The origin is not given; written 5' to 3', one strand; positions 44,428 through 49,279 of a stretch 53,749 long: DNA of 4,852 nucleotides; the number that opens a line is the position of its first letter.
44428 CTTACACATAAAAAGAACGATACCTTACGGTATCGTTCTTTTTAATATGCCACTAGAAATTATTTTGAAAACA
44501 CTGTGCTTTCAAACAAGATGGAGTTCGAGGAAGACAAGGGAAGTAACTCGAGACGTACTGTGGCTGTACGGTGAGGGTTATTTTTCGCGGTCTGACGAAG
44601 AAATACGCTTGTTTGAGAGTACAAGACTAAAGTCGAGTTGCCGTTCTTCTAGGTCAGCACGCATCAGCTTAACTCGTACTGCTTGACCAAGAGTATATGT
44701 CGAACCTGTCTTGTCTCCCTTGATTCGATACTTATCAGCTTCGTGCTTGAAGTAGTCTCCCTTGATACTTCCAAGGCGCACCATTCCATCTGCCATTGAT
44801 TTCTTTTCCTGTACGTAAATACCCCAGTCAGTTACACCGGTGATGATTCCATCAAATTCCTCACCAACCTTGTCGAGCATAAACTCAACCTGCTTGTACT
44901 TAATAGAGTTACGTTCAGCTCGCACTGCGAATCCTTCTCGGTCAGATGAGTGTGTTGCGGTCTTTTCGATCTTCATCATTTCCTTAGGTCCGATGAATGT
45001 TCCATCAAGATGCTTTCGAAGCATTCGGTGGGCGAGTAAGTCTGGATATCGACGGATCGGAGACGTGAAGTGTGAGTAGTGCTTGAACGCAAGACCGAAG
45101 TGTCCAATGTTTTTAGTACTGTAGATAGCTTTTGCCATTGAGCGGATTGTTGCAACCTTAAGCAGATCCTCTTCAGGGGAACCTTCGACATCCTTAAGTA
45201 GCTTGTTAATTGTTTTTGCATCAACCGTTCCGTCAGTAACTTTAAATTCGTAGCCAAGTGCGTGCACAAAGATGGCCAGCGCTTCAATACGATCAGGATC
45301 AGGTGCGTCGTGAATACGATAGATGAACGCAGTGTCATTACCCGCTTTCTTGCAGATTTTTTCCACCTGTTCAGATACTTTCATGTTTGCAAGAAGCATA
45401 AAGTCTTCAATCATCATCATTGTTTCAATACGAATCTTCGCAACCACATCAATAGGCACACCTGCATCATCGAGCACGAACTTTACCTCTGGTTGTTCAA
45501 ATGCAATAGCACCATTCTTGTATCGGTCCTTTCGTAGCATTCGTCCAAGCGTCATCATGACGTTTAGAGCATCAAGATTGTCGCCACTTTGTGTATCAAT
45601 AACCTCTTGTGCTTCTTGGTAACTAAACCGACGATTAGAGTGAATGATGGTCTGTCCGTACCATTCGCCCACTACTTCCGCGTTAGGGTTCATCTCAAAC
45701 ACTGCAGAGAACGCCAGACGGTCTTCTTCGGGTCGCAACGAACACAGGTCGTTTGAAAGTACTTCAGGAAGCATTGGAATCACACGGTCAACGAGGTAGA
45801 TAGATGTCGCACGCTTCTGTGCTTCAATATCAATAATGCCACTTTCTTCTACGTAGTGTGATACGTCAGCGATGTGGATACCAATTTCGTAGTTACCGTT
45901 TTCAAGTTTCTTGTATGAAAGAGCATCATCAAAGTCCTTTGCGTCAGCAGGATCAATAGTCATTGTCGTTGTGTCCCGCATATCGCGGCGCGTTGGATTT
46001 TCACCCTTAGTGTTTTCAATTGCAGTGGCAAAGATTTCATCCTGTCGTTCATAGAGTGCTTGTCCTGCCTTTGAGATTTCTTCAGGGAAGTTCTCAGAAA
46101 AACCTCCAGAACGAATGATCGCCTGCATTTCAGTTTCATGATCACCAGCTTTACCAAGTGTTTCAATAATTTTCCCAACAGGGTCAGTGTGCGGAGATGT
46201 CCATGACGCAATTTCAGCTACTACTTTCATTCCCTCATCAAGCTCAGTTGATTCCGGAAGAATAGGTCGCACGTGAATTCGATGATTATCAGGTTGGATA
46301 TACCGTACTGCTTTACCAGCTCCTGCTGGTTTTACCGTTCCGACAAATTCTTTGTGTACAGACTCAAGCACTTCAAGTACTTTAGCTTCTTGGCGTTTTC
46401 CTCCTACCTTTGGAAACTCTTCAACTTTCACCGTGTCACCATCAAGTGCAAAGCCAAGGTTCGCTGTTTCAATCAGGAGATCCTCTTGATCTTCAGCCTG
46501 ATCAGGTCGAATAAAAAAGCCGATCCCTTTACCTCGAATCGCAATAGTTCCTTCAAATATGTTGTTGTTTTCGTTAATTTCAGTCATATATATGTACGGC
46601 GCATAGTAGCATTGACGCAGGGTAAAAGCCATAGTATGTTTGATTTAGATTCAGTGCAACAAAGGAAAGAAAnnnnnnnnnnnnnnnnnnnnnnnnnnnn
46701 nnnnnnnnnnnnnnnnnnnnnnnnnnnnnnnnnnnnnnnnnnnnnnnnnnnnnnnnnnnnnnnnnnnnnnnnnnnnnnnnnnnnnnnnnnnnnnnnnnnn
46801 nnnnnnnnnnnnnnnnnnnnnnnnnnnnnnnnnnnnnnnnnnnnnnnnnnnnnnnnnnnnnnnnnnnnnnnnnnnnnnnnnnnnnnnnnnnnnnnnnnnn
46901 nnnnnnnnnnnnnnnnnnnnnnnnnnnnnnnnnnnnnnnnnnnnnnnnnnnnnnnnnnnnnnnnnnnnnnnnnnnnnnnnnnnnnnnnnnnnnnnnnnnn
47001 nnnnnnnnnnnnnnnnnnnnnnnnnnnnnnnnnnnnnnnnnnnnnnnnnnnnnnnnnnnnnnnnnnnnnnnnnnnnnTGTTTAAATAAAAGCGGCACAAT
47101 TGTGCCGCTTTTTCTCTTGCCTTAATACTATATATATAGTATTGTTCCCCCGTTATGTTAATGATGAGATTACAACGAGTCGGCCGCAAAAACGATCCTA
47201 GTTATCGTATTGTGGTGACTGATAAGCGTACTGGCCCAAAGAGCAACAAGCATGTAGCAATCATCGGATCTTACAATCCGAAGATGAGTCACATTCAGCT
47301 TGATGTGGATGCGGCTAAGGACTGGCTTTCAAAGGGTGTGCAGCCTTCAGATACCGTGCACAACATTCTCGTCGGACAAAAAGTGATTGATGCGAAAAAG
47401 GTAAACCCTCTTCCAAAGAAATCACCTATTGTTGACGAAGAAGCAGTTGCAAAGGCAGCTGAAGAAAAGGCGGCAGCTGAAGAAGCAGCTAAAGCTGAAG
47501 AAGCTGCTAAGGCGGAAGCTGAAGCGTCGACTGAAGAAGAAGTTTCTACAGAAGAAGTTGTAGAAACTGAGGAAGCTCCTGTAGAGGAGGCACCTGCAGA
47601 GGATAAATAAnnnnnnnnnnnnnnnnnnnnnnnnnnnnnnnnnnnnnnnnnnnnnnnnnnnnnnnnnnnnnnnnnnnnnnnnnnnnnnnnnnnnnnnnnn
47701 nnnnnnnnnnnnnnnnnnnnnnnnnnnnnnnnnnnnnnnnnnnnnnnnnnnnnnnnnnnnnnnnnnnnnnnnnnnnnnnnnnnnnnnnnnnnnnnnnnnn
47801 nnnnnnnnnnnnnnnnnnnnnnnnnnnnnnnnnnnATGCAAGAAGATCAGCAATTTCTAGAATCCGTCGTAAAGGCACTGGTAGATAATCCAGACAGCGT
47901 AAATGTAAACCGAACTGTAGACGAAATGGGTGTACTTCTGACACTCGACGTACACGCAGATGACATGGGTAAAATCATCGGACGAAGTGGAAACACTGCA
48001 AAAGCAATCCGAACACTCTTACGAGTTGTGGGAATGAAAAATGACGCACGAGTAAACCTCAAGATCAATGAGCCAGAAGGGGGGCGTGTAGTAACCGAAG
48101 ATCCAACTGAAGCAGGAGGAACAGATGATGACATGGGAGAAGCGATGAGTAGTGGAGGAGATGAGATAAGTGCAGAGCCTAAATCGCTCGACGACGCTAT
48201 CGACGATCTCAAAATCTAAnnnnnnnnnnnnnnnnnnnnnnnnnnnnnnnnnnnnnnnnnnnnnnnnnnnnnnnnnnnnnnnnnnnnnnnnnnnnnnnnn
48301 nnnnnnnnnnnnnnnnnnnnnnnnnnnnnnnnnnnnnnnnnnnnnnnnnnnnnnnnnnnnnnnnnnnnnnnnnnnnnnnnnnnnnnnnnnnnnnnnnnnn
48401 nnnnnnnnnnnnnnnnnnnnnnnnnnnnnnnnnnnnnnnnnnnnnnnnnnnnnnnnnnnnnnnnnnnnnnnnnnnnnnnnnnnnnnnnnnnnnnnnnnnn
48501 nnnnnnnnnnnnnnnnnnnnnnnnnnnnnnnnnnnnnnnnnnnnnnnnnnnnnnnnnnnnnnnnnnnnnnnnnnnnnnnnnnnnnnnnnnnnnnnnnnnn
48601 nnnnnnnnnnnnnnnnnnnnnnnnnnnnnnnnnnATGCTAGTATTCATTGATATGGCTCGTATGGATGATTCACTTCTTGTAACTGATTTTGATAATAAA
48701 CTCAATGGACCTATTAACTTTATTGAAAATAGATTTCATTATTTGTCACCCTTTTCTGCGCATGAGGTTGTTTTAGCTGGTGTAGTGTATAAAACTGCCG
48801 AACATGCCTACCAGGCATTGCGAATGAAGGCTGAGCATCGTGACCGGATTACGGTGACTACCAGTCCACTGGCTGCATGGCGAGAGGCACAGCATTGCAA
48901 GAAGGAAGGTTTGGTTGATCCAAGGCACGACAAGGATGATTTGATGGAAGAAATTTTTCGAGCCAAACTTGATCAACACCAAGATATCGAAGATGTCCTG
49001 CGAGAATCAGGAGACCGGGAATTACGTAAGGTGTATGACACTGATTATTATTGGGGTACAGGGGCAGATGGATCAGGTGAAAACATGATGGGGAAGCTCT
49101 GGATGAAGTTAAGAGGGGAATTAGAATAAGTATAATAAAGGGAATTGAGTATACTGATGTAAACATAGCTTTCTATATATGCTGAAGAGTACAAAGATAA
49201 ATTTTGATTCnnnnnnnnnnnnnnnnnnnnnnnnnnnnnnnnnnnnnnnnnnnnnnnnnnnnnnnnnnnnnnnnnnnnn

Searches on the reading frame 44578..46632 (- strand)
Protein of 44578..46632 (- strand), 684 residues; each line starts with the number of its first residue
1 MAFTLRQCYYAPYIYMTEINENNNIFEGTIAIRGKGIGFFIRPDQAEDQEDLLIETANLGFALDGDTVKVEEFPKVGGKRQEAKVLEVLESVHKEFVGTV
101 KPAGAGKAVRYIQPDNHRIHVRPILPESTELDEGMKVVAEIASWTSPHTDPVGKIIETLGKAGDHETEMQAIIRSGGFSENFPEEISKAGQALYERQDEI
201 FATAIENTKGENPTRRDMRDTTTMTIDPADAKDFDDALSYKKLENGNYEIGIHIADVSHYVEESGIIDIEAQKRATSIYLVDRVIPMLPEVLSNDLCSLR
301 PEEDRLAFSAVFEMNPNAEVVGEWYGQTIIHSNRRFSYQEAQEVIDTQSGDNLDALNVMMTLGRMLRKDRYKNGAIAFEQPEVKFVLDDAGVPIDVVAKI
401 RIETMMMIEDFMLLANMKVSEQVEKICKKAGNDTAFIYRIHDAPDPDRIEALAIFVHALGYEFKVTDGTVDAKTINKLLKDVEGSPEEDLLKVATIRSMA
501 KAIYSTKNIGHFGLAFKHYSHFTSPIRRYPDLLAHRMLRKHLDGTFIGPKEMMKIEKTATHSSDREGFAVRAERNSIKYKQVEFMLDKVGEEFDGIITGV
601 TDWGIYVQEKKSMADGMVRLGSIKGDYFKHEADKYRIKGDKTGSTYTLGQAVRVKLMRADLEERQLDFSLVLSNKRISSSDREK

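Call 14: search_protein_families(library=pfam, proteins=[window:44578-46632:-])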
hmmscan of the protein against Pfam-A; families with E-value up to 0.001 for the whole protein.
window:44578-46632:- (684 aa): 6 families
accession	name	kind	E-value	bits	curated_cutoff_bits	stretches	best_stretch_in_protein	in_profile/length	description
PF00773.25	RNB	-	8.8e-103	344.4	29.3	1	215-543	1-325/326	RNB domain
PF17876.7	CSD2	-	1.1e-20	74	26.2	1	111-183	1-74/74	Cold shock domain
PF17849.7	OB_Dis3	-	8.4e-09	35.8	22.8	1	130-173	30-73/77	Dis3-like cold-shock domain 2 (CSD2)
PF08206.17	OB_RNB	-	1.3e-06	28.4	24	1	28-88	1-58/58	Ribonuclease B OB domain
PF00575.29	S1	-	7.8e-06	26.6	22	1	587-669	2-72/74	S1 RNA binding domain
PF18614.7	RNase_II_C_S1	-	2.6e-05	24.4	26.6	1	644-671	32-59/59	RNase II-type exonuclease C-terminal S1 domain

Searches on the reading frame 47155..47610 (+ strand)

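Call 61: search_protein_families(library=pfam, proteins=[window:47155-47610:+], max_evalue=0.01)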
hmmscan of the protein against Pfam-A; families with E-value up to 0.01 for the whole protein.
window:47155-47610:+ (151 aa): 1 family
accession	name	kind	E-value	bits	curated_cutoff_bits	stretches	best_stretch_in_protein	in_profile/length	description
PF00886.24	Ribosomal_S16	-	5.1e-16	58.8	27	1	8-65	1-62/62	Ribosomal protein S16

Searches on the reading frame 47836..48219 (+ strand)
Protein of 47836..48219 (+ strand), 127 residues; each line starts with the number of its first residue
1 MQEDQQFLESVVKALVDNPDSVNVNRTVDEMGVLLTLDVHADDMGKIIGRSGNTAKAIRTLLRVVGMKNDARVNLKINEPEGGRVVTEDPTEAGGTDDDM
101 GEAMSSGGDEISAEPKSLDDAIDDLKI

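Call 61: search_protein_families(library=pfam, proteins=[window:47836-48219:+], max_evalue=0.01)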
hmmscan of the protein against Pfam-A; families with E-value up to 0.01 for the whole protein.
window:47836-48219:+ (127 aa): 2 families
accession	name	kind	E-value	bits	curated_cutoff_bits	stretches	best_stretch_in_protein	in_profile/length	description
PF13083.13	KH_KhpA-B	-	2.2e-21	76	32.1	1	5-77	1-73/73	KhpA/KhpB, KH domain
PF00013.35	KH_1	-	0.0017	18.5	21.5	1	36-60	3-27/66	KH domain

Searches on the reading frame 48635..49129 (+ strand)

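Call 61: search_protein_families(library=pfam, proteins=[window:48635-49129:+], max_evalue=0.01)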
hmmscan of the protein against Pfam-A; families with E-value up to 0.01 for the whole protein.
window:48635-49129:+ (164 aa): 1 family
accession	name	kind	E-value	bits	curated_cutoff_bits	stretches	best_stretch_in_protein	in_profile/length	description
PF08719.17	NADAR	-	1.1e-18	68.4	35.1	1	34-163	10-162/163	NADAR domain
